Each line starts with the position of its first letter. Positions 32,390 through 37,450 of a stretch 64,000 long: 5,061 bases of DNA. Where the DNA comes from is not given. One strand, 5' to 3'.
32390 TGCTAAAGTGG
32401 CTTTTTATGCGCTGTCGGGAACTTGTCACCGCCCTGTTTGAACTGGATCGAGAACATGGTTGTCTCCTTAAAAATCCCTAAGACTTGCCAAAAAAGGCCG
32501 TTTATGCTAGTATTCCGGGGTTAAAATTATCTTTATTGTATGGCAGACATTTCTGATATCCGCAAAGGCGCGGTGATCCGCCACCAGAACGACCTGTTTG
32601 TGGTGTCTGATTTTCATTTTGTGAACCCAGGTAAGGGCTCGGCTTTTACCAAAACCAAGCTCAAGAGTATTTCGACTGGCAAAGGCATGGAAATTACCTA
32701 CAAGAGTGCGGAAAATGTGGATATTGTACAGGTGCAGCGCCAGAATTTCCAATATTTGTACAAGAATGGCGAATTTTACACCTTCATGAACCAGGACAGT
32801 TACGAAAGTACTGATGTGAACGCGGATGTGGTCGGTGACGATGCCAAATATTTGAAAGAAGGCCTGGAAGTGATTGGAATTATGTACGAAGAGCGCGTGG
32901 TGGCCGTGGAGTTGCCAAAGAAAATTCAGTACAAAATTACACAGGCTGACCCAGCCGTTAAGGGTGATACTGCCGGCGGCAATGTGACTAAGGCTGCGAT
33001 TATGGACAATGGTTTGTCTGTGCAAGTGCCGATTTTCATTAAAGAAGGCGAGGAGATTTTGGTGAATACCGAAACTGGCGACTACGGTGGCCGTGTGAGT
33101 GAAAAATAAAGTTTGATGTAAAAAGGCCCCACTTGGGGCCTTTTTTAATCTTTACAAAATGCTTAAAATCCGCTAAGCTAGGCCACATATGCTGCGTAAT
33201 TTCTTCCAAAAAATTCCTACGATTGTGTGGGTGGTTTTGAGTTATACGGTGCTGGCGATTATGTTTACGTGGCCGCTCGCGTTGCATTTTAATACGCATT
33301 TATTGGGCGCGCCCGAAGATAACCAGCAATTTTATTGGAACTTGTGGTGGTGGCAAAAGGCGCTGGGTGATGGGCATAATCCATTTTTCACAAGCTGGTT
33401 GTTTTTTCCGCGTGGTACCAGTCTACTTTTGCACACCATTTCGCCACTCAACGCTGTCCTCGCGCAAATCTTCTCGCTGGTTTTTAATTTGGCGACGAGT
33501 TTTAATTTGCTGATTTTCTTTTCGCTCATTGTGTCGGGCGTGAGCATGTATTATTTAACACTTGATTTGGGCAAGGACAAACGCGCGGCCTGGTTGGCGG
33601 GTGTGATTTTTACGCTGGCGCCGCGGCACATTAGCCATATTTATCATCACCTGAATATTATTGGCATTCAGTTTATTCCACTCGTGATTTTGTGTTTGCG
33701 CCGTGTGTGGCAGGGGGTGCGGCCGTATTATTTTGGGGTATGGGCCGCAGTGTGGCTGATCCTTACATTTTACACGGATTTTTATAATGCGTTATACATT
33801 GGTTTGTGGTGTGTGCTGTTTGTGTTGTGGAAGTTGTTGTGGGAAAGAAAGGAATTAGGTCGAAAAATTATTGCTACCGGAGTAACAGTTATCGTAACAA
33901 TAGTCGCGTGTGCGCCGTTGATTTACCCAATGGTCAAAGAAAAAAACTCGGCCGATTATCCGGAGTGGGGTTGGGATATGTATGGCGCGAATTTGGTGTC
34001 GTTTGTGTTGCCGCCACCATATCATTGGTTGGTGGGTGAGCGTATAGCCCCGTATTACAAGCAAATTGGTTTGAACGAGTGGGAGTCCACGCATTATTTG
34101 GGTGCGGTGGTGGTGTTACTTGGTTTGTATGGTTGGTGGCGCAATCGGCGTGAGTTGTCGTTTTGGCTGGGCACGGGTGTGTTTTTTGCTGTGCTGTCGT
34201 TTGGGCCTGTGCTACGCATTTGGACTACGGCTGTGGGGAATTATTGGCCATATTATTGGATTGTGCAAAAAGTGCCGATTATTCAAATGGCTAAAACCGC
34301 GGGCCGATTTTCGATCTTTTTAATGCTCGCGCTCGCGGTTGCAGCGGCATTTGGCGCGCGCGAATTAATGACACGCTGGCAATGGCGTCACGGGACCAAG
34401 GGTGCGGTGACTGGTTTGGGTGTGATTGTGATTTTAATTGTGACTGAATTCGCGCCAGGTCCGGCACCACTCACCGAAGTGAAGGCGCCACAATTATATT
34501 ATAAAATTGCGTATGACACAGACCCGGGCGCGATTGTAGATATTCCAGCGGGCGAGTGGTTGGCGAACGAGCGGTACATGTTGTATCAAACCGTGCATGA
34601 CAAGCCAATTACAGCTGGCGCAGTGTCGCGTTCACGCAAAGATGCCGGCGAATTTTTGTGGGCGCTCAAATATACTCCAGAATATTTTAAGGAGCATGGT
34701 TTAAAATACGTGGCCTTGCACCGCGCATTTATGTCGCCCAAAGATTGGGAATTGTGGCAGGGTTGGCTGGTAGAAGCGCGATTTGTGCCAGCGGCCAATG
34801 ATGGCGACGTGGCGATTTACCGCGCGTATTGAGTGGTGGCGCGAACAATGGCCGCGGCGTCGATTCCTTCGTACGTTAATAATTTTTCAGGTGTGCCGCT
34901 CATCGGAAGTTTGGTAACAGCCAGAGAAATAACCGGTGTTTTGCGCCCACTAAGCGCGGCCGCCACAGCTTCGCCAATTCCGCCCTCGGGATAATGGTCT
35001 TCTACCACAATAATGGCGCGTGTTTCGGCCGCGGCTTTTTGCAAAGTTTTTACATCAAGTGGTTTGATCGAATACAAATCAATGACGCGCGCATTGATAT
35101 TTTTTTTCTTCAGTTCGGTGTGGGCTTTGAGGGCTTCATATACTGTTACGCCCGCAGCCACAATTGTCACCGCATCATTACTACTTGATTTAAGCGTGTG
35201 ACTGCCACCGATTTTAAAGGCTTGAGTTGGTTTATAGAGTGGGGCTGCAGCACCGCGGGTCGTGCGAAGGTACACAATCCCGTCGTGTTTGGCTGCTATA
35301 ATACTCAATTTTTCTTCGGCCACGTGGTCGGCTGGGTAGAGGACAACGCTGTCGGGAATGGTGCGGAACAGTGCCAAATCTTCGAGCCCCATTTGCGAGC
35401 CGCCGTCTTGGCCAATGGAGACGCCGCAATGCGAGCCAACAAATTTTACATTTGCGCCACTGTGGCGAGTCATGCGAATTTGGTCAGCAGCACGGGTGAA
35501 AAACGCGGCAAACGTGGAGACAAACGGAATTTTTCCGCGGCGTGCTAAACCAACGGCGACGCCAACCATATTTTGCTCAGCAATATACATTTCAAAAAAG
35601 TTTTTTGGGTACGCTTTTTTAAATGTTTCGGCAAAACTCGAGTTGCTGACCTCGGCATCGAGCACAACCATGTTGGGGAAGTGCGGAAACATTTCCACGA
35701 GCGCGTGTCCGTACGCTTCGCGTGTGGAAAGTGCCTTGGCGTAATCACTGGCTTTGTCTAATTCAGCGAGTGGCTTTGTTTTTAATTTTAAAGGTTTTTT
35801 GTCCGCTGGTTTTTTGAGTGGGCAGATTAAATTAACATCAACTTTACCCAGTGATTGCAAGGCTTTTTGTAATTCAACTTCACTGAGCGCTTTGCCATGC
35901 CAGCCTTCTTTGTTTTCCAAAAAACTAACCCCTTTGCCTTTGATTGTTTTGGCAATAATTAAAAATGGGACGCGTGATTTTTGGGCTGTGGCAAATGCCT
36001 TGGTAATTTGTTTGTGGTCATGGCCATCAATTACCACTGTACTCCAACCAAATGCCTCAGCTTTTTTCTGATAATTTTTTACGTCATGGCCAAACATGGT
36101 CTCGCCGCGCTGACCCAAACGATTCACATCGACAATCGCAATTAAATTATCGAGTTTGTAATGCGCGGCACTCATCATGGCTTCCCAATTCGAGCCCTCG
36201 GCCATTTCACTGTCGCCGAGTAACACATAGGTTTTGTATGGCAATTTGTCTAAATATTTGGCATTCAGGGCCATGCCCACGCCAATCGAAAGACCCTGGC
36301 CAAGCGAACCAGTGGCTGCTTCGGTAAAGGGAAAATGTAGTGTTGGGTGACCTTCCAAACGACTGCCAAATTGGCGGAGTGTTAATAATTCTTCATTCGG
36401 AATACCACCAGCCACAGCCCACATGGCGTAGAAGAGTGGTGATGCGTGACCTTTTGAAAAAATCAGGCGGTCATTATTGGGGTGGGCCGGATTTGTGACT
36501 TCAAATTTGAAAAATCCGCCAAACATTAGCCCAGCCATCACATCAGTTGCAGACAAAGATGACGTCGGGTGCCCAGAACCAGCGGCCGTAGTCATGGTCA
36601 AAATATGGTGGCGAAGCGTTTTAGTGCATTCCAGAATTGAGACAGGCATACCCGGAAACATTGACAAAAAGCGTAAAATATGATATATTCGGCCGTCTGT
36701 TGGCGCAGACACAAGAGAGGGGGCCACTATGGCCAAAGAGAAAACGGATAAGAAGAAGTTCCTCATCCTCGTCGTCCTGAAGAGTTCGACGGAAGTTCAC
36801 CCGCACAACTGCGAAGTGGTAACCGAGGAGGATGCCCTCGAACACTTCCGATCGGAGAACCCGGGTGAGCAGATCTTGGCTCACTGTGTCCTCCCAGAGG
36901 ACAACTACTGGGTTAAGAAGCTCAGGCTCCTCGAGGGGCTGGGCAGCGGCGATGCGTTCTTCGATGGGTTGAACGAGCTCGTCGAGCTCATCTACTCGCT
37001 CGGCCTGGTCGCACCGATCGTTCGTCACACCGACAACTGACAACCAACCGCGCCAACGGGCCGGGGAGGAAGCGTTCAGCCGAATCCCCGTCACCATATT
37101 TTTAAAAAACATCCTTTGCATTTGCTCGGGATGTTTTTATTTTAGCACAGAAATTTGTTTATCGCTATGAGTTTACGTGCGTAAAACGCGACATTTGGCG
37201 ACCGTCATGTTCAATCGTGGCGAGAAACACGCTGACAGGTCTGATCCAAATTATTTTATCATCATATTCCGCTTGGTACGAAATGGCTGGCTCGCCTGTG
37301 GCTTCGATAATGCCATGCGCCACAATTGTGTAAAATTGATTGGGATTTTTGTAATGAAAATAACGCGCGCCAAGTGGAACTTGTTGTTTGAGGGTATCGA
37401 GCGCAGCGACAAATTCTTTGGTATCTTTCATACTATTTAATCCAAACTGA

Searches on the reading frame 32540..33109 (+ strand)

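Call 48: search_protein_families(library=pfam, proteins=[window:32540-33109:+], max_evalue=0.001)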
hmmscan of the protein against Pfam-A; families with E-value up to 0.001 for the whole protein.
window:32540-33109:+ (189 aa): 3 families
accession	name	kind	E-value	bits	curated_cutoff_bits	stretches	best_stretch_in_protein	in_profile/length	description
PF09285.17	Elong-fact-P_C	-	2.8e-21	75.4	25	1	130-185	2-56/56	Elongation factor P, C-terminal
PF08207.18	EFP_N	-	6.4e-20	71.4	23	1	4-60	2-58/58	Elongation factor P (EF-P) KOW-like domain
PF01132.26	EFP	-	6.5e-18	64.9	27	1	69-121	2-54/54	Elongation factor P (EF-P) OB domain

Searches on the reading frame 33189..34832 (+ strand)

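Call 48: search_protein_families(library=pfam, proteins=[window:33189-34832:+], max_evalue=0.001)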
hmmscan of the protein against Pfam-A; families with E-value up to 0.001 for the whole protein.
window:33189-34832:+ (547 aa): 1 family
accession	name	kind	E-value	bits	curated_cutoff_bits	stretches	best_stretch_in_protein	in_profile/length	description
PF09586.16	YfhO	-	5.5e-09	35.4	28.5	1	84-255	73-245/835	Bacterial membrane protein YfhO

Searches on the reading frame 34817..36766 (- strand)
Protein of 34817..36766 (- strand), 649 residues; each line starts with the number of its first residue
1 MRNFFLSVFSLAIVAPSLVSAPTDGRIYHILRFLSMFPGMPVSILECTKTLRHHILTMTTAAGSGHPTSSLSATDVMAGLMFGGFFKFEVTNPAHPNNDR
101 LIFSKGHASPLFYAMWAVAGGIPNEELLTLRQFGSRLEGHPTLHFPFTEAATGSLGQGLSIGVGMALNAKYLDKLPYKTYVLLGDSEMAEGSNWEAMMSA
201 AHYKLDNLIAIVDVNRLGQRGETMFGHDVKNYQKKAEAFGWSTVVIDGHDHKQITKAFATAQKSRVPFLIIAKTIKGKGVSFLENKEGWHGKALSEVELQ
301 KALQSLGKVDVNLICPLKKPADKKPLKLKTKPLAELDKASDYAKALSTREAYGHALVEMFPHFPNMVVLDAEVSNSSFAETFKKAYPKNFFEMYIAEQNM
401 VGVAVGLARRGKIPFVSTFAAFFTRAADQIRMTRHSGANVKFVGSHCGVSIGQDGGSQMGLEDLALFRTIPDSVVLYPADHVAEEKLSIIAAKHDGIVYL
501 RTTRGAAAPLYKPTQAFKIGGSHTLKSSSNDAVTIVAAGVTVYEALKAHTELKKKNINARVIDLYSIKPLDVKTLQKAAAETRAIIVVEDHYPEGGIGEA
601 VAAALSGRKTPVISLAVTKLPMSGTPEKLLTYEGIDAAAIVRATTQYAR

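Call 6: search_protein_families(library=pfam, proteins=[window:34817-36766:-], max_evalue=1)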
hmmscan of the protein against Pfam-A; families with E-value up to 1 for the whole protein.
window:34817-36766:- (649 aa): 9 families
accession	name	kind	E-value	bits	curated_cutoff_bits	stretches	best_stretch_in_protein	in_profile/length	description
PF00456.26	Transketolase_N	-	8.4e-47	160.2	22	1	48-307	6-276/334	Transketolase, thiamine diphosphate binding domain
PF02779.29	Transket_pyr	-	2.2e-41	141.9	27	1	345-506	2-171/174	Transketolase, pyrimidine binding domain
PF02780.25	Transketolase_C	-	1.8e-30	105.8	25.9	1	527-640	6-124/124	Transketolase, C-terminal domain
PF13292.11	DXP_synthase_N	-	3.3e-08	33.6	21.2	1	47-215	21-171/274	1-deoxy-D-xylulose-5-phosphate synthase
PF00676.26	E1_dh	-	7.2e-06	25.6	22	1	153-265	101-211/300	Dehydrogenase E1 component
PF22613.1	Transketolase_C_1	-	9.3e-05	23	27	1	523-572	3-53/113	Transketolase-like TK C-terminal domain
PF17147.9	PFOR_II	-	0.0028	18.4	27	1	533-615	3-88/102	Pyruvate:ferredoxin oxidoreductase core domain II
PF00532.27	Peripla_BP_1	-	0.066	13.1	22.2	1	229-281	20-72/281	Periplasmic binding proteins and sugar binding domain of LacI family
PF20654.3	Sec3_C-term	-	0.3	10.7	23.7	1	371-432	88-155/355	Exocyst complex component Sec3, C-terminal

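Call 10: find_related_loci(query=window:34817-36649:-, collection=genome_contigs, flank=6000)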
Query window:34817-36649:- (610 aa) in genome_contigs; peptide patterns used: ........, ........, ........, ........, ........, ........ (x = any residue, [..] = any of these).
599 stretches matched a pattern (row limit reached: there are more); 444 encode a relative of the query (tblastn E <= 1e-3); the best 80 are kept; 80 distinct loci.
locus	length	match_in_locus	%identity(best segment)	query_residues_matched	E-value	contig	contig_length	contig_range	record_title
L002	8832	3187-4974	80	1-594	0e+0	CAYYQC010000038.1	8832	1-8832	MAG TPA_asm: uncultured Gammaproteobacteria bacterium isolate SRP286056_co2_552 genome assembly, contig: NODE_13465_leng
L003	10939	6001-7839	75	1-594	0e+0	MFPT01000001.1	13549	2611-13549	MAG: Candidatus Magasanikbacteria bacterium RIFCSPHIGHO2_01_FULL_41_23 rifcsphigho2_01_scaffold_11591, whole genome shot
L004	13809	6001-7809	79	1-603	0e+0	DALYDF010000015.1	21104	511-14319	MAG TPA_asm: Candidatus Magasanikbacteria bacterium isolate CTOTU14220 NODE_543_length_21104_cov_3.403440, whole genome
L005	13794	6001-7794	62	4-603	0e+0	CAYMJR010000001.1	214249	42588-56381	MAG TPA_asm: uncultured Gammaproteobacteria bacterium isolate SRP272529_co1_137 genome assembly, contig: NODE_28_length_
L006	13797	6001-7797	61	7-605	0e+0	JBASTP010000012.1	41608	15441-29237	MAG: Patescibacteria group bacterium isolate MFD03232_ilm_asm_bin101 k127_209947, whole genome shotgun sequence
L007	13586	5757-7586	64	10-607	0e+0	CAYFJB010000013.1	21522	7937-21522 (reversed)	MAG TPA_asm: uncultured Candidatus Saccharibacteria bacterium isolate ERP013524_co1_131 genome assembly, contig: NODE_38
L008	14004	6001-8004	57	3-603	0e+0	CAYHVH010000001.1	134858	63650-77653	MAG TPA_asm: uncultured Candidatus Saccharibacteria bacterium isolate ERP119705_co17_1026 genome assembly, contig: NODE_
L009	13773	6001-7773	62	7-598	0e+0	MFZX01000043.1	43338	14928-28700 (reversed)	MAG: Candidatus Roizmanbacteria bacterium RIFCSPHIGHO2_12_FULL_37_23 rifcsphigho2_12_scaffold_837, whole genome shotgun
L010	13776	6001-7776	61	10-601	0e+0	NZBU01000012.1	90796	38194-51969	MAG: Candidatus Iainarchaeum archaeon isolate ARS1307 MHASMcontig_221784, whole genome shotgun sequence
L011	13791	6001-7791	62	12-610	0e+0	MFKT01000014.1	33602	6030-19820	MAG: Candidatus Kaiserbacteria bacterium RIFCSPHIGHO2_01_FULL_53_29 rifcsphigho2_01_scaffold_2259, whole genome shotgun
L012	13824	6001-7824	61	4-603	0e+0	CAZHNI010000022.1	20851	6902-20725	MAG TPA_asm: uncultured Gammaproteobacteria bacterium isolate SRP257259_co1_325 genome assembly, contig: NODE_2981_lengt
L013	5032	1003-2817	62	9-609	0e+0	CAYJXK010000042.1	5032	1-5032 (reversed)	MAG TPA_asm: uncultured Gammaproteobacteria bacterium isolate ERP125453_co1_500 genome assembly, contig: NODE_22504_leng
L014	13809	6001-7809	62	5-602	0e+0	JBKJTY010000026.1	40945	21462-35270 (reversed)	MAG: Candidatus Magasanikiibacteriota bacterium isolate ant_bin.642 S1Ck117_1681819_flag_1_multi_10.0000_len_40945, whol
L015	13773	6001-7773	62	12-602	0e+0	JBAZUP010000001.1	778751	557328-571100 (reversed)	MAG: Patescibacteria group bacterium isolate SO_2017_GW1_231 NODE_45_length_778751_cov_3.412568_OW334_2017, whole genome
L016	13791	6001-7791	59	10-608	0e+0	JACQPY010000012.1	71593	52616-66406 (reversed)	MAG: Candidatus Kerfeldbacteria bacterium isolate NC_groundwater_1319_Ag_S-0.2um_58_88 S_p2_S4_coassembly_k141_2575015,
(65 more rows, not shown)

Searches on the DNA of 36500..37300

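Call 16: search_rna_families(source=window, start=36500, end=37300, threshold=evalue, max_evalue=10)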
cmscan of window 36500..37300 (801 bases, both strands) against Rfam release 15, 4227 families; matches with E-value up to 10: 6.
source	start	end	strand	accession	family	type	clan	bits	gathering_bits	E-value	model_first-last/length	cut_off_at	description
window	37093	37149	+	RF02362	Yfr10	Gene; sRNA;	-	18.9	43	5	1-78/78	no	Cyanobacterial functional RNA 10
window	36913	37002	+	RF02557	CbSR1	Gene; sRNA;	-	16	146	1.6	1-112/112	no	Coxiella burnetii sRNA 1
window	37004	37036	-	RF03838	MIR8032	Gene; miRNA;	-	15.4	78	3.1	1-48/48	no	MIR8032 microRNA precursor family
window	36951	36977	-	RF01739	Glutamine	Cis-reg; riboswitch;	-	14.4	35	4.9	1-53/53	no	Glutamine riboswitch aptamer (glnA leader)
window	37004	37124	-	RF02505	Atu_L6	Gene; sRNA;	-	13.8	100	2.4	1-124/124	no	Rhizobiales sRNA Atu_L6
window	37106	37163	-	RF00512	Leu_leader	Cis-reg; leader;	-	13.8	50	7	1-148/148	no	Leucine operon leader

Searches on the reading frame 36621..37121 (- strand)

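Call 6: search_protein_families(library=pfam, proteins=[window:36621-37121:-], max_evalue=1)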
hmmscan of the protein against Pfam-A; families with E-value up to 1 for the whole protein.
window:36621-37121:- (166 aa): 1 family
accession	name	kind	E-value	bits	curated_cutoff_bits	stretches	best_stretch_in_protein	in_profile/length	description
PF23295.1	Arm_4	-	0.045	13.5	27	1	38-95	172-229/284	Armadillo-like repeats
